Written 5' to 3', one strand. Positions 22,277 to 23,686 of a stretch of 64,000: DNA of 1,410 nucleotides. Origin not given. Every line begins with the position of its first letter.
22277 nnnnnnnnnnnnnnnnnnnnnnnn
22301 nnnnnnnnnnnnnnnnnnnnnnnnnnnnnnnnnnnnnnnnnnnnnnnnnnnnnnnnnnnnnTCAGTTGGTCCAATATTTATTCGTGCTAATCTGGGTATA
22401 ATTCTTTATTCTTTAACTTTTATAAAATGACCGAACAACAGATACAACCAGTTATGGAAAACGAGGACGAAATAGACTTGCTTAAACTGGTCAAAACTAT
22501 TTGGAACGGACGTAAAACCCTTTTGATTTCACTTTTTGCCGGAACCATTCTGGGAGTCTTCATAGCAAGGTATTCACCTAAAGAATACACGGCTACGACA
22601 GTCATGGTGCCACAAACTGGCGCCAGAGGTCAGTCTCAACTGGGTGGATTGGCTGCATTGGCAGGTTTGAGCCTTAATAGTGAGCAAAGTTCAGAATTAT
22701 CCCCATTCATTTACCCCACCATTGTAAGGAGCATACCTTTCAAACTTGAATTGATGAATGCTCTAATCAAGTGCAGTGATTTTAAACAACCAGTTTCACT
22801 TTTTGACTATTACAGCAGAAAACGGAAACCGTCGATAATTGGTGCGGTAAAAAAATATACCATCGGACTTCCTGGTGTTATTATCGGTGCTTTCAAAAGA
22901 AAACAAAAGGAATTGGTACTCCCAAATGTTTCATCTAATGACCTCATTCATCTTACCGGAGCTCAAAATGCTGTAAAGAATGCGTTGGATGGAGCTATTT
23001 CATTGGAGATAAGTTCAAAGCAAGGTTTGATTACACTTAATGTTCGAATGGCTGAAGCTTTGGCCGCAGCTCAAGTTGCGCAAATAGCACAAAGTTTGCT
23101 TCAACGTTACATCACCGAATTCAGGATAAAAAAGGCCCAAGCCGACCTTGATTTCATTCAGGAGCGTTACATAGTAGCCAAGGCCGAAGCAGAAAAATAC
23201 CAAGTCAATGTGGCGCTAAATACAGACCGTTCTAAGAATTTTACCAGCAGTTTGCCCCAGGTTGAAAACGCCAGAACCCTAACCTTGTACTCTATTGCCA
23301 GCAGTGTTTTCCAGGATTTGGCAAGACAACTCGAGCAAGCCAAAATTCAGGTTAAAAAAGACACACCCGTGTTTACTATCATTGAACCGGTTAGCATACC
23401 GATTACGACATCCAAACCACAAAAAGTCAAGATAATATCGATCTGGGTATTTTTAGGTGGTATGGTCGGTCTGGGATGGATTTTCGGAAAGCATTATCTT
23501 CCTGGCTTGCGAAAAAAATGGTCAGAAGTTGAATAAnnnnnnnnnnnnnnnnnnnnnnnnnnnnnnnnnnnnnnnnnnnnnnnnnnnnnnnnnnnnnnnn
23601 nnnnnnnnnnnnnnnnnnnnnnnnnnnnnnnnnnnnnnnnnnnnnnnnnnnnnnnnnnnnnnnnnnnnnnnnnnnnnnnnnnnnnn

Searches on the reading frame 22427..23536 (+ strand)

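Call 36: search_protein_families(library=pfam, proteins=[window:22427-23536:+])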
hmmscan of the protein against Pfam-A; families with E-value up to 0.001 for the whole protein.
window:22427-23536:+ (369 aa): 2 families
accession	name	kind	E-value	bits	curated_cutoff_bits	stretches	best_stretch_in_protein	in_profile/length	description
PF02706.20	Wzz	-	2.3e-11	44.3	25.5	1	14-86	1-73/91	Chain length determinant protein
PF13807.11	GNVR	-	0.00032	21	27.7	0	293-356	18-81/82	G-rich domain on putative tyrosine kinase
